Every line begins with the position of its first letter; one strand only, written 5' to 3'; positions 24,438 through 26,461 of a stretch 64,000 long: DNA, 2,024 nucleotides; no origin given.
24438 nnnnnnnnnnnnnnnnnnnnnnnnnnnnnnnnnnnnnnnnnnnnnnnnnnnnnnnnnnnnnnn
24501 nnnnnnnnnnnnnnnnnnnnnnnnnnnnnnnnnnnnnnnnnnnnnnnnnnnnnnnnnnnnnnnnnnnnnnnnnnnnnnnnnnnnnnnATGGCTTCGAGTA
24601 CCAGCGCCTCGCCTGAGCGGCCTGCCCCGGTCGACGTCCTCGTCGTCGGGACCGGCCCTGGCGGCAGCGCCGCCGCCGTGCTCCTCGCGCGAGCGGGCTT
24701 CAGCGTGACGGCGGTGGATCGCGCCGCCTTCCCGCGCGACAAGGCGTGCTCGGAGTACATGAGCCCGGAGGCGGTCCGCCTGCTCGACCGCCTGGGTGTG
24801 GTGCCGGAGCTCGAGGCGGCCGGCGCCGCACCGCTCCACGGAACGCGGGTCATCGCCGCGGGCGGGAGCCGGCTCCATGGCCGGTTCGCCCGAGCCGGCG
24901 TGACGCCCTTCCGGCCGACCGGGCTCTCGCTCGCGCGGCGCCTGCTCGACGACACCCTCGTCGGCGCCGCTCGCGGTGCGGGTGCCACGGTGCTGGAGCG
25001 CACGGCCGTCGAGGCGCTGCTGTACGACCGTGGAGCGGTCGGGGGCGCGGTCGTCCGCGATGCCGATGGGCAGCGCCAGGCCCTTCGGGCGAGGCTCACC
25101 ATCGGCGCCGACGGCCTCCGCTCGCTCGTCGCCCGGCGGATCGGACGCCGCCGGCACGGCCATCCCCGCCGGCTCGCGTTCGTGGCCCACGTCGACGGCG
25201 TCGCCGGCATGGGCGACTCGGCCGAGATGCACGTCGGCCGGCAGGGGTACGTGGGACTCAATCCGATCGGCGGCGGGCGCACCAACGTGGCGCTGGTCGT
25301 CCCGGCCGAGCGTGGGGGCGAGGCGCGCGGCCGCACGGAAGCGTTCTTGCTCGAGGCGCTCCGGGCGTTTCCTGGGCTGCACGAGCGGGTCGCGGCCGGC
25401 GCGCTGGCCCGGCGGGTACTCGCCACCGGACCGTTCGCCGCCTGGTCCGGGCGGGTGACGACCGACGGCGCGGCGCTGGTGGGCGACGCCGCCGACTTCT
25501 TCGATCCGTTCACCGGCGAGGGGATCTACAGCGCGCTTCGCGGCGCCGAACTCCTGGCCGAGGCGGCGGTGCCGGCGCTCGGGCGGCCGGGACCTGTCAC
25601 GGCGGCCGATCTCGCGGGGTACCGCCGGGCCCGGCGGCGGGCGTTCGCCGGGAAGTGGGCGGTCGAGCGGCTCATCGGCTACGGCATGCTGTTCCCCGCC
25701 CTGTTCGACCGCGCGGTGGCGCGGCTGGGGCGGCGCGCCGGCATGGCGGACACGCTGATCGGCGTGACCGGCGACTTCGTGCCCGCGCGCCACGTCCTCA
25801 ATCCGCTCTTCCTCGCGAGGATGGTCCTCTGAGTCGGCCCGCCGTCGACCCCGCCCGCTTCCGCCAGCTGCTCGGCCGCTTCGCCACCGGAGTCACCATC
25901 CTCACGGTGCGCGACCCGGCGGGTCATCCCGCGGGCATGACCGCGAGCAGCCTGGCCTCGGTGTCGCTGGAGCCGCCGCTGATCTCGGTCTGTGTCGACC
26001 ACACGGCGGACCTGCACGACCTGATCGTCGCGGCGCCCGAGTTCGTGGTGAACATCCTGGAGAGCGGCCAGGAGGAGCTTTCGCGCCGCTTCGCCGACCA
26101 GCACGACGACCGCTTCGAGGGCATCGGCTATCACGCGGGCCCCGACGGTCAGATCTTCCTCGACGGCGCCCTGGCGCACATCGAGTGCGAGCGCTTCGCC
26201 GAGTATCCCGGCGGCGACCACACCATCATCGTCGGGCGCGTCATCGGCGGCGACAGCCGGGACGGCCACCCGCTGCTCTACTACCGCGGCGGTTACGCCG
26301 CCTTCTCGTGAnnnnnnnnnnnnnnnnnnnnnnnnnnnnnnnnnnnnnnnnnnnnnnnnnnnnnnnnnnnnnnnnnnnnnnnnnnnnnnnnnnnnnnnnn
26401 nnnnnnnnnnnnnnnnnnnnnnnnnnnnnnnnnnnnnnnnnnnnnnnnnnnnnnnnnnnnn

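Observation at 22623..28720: Nine-gene translationally coupled operon: ECF sigma, RsrA-like anti-sigma, DUF92, lipoprotein, GGR-like flavoprotein, flavin reductase, methyltransferase, SRPBCC, lone KAS-II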

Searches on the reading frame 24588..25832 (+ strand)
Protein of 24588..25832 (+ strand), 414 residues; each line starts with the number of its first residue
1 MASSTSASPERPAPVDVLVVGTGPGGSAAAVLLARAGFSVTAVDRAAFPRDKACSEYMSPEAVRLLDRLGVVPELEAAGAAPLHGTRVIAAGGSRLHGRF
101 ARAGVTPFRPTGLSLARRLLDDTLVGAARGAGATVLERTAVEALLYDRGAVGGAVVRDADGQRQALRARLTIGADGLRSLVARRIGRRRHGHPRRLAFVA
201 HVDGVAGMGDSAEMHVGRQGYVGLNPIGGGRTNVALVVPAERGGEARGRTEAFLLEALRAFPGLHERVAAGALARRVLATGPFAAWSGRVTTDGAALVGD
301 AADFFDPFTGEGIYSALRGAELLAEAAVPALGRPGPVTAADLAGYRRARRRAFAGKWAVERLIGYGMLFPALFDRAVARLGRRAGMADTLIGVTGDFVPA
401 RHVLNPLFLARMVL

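Call 3: search_protein_families(library=pfam, proteins=[window:24588-25832:+], max_evalue=0.01)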
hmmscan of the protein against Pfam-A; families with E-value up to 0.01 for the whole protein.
window:24588-25832:+ (414 aa): 7 families
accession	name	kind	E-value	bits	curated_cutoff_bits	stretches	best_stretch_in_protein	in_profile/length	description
PF01494.25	FAD_binding_3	-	1.4e-27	97.3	22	1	15-324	2-315/349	FAD binding domain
PF00890.30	FAD_binding_2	-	9.6e-07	28.8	20.4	1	59-204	87-229/414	FAD binding domain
PF12831.13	FAD_oxidored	-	2.8e-06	27.4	27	1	16-182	1-151/416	FAD dependent oxidoreductase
PF13450.12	NAD_binding_8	-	5.9e-05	23.7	21.9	1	19-47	1-29/68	NAD(P)-binding Rossmann-like domain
PF07992.20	Pyr_redox_2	-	0.00076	19.4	26.1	1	16-49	2-36/291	Pyridine nucleotide-disulphide oxidoreductase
PF04820.20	Trp_halogenase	-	0.001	18.5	21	0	16-74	1-62/458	Tryptophan halogenase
PF01266.30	DAO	-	0.0021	18.1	27.9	1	16-49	1-34/353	FAD dependent oxidoreductase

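Call 4: search_protein_families(library=ncbifam, proteins=[window:24588-25832:+], max_evalue=0.01)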
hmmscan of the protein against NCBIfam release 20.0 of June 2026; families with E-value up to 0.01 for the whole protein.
window:24588-25832:+ (414 aa): 91 families (the best 25 are shown)
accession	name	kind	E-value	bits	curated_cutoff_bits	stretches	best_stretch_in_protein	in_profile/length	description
TIGR02032.1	GG-red-SF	subfamily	6.7e-40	137.6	158.8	1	16-326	2-296/297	geranylgeranyl reductase family protein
NF049967.1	QhpG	equivalog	1.5e-26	93.3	240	1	17-331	1-290/423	flavin-dependent monooxygenase QhpG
NF045655.1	MkRedMenJ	equivalog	3.7e-21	75.5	700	1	15-325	5-313/406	menaquinone reductase MenJ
TIGR01988.1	Ubi-OHases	subfamily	7.7e-20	71.1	224.65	1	16-352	1-338/387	ubiquinone biosynthesis hydroxylase, UbiH/UbiF/VisC/COQ6 family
NF005691.0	PRK07494.1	equivalog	2.4e-19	69.2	459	1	14-351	8-337/404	UbiH/UbiF family hydroxylase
NF005313.0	PRK06847.1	subfamily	6.7e-19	68.1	372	1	16-326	6-315/375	hypothetical protein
NF004829.0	PRK06183.1-3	subfamily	7.2e-19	67.9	390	1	14-189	8-185/520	bifunctional 3-(3-hydroxy-phenyl)propionate/3-hydroxycinnamic acid hydroxylase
NF005452.0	PRK07045.1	equivalog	9e-18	64.3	397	1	14-351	5-342/388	putative monooxygenase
NF004833.1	PRK06185.1-1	subfamily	2.5e-16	59.4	488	1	17-372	5-359/403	FAD-dependent oxidoreductase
TIGR02023.1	BchP-ChlP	subfamily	2.6e-15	56.4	343.3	2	289-354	260-322/388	geranylgeranyl diphosphate reductase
NF004832.0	PRK06184.1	subfamily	4.1e-15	55.5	476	1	13-229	5-224/506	hypothetical protein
NF006593.0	PRK09126.1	equivalog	2.2e-14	53.2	420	1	15-363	5-352/393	5-demethoxyubiquinol-8 5-hydroxylase UbiM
NF004834.1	PRK06185.1-3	subfamily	2.4e-14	53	500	1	15-353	8-344/420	FAD-dependent oxidoreductase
NF033113.0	halo_ClmS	equivalog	5.9e-14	51.4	900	1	16-353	4-346/570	chloramphenicol-biosynthetic FADH2-dependent halogenase CmlS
NF041080.1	DGGGPL_reductase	equivalog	1.1e-13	50.8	580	1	16-185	3-163/447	digeranylgeranylglycerophospholipid reductase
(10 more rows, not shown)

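Call 35: search_solved_structures(query=window:24588-25832:+, max_evalue=0.001)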
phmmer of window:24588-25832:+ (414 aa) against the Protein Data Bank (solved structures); distinct sequences matched with E-value up to 0.001: 46.
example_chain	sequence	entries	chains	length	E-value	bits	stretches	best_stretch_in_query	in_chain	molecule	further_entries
8zop_A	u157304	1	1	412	6e-21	78.3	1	15-335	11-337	Halogenase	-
3e1t_A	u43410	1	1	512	3.5e-18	69.2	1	11-331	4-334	Halogenase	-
7fco_A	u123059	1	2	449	1.5e-17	67.1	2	15-89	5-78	ChlB4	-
3i3l_A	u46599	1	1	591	5.1e-17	65.3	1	17-353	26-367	Alkylhalidase CmlS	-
2x3n_A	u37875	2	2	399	1.1e-16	64.2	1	15-349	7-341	PROBABLE FAD-DEPENDENT MONOOXYGENASE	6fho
6sw1_A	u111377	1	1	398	1.2e-16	64.1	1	15-349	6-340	Probable FAD-dependent monooxygenase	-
6sw2_A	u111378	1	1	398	1.2e-16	64.1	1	15-349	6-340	Probable FAD-dependent monooxygenase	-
3nix_A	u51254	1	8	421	1.3e-15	60.8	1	14-320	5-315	Flavoprotein/dehydrogenase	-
5buk_A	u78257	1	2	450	7.6e-14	54.9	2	225-357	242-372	FADH2-dependent halogenase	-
3oz2_A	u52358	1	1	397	1.7e-12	50.5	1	15-326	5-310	Digeranylgeranylglycerophospholipid reductase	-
5dbj_E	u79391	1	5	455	5.6e-12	48.7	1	121-326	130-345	FADH2-dependent halogenase PltA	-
5bul_A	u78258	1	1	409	8.1e-12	48.2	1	15-347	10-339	flavin-dependent halogenase triple mutant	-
5bva_A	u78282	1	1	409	1.1e-11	47.8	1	15-373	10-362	flavin-dependent halogenase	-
3ihg_A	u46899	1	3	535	6.9e-09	38.6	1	14-206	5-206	RdmE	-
2rgj_A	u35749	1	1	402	1.3e-08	37.6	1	13-184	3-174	Flavin-containing monooxygenase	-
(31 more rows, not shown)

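Call 70: search_dna_similar(query=window:24588-25832:+, collection=plasmids, mode=protein, max_evalue=1e-20, max_rows=25)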
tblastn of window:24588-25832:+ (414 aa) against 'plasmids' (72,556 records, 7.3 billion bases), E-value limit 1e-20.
Records with a match: 1; places in all: 1; records where one place covers at least 80% of the query: 0.
Best place of each record, by identity: <60% 1.
By first word of the organism name: Streptomyces 1.
By predicted mobility (MOB-suite, as given by PLSDB): non-mobilizable 1.
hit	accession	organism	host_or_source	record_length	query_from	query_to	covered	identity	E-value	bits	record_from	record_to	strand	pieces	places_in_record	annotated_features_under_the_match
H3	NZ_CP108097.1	Streptomyces sp. NBC_00239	-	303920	13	317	74%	31.8%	1e-22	108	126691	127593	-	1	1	NAD(P)/FAD-dependent oxidoreductase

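Call 71: get_annotated_region(hit=H3, flank=7000)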
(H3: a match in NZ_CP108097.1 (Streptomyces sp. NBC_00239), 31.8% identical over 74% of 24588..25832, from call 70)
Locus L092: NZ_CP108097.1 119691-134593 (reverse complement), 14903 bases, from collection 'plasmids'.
description: Streptomyces sp. NBC_00239 plasmid unnamed2, complete sequence
organism: Streptomyces sp. NBC_00239 (NCBI taxid 2903640)
taxonomy: Bacteria; Actinomycetota; Actinomycetes; Kitasatosporales; Streptomycetaceae; Streptomyces; Streptomyces sp. NBC 00239
host: -; source: -; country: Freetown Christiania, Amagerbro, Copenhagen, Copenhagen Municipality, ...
typing (MOB-suite, as given by PLSDB): non-mobilizable; replicon rep_cluster_1789
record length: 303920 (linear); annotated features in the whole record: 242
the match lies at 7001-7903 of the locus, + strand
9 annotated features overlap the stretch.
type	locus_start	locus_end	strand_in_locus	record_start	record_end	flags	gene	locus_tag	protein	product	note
CDS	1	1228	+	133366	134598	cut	-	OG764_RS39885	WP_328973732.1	acetylornithine transaminase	GO:0006525 - arginine metabolic process [Evidence IEA]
CDS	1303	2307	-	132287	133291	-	-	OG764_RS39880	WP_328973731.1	AfsR/SARP family transcriptional regulator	-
CDS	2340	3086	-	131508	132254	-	-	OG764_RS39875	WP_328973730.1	thioesterase domain-containing protein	GO:0009058 - biosynthetic process [Evidence IEA]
CDS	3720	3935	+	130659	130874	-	-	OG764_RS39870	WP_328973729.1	MbtH family protein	-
CDS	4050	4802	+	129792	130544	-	-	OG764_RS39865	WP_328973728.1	LmbU family transcriptional regulator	-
CDS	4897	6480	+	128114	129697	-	-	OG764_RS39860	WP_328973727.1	amino acid adenylation domain-containing protein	-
CDS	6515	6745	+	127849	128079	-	-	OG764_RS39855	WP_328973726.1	acyl carrier protein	-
CDS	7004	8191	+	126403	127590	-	-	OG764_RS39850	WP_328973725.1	NAD(P)/FAD-dependent oxidoreductase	-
CDS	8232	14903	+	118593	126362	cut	-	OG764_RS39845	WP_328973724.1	non-ribosomal peptide synthetase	-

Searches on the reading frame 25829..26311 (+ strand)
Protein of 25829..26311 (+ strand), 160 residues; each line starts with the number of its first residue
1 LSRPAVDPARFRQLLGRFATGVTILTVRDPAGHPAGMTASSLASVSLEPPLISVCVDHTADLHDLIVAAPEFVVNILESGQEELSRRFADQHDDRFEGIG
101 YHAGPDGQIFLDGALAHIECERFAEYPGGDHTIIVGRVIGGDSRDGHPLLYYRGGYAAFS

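Call 3: search_protein_families(library=pfam, proteins=[window:25829-26311:+], max_evalue=0.01)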
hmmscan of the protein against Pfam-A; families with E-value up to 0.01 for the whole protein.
window:25829-26311:+ (160 aa): 1 family
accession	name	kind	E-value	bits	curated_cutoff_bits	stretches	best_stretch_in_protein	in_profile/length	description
PF01613.24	Flavin_Reduct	-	2.9e-42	144.8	27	1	15-158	1-151/153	Flavin reductase like domain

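Call 4: search_protein_families(library=ncbifam, proteins=[window:25829-26311:+], max_evalue=0.01)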
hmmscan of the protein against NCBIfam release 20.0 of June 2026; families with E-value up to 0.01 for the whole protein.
window:25829-26311:+ (160 aa): 8 families
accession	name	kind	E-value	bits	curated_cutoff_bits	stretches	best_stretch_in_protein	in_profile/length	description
NF045919.1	HphnlacHdxRed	equivalog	2.1e-41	142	340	1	5-158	4-157/309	p-hydroxyphenylacetate 3-hydroxylase reductase component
NF045630.1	monooxsub_HsaB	equivalog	6.6e-39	133.6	230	1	4-158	3-158/186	3-hydroxy-9,10-secoandrosta-1,3,5(10)-triene-9,17-dione monooxygenase reductase subunit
NF052639.1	FlvnRedFerAPor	equivalog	1.1e-38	132.4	260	1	9-159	5-155/158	flavin reductase FerA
NF042921.1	HpaC_Thermus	equivalog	6.9e-38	130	200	1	10-157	4-147/150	4-hydroxyphenylacetate 3-monooxygenase reductase subunit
NF045733.1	StyMonoxStyB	equivalog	6.4e-29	100.8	200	1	9-157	2-147/150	styrene monooxygenase NADH-dependent flavin reductase subunit StyB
TIGR02296.1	HpaC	equivalog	4.1e-18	65.9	205.95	1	11-153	1-147/154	4-hydroxyphenylacetate 3-monooxygenase, reductase component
TIGR03615.1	RutF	equivalog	7.5e-18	65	254.75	1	7-153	2-150/156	NADH-dependent FMN reductase RutF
NF012030.0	PRK15486.1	equivalog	2.1e-14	53.6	315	1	10-154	9-157/170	4-hydroxyphenylacetate 3-monooxygenase reductase subunit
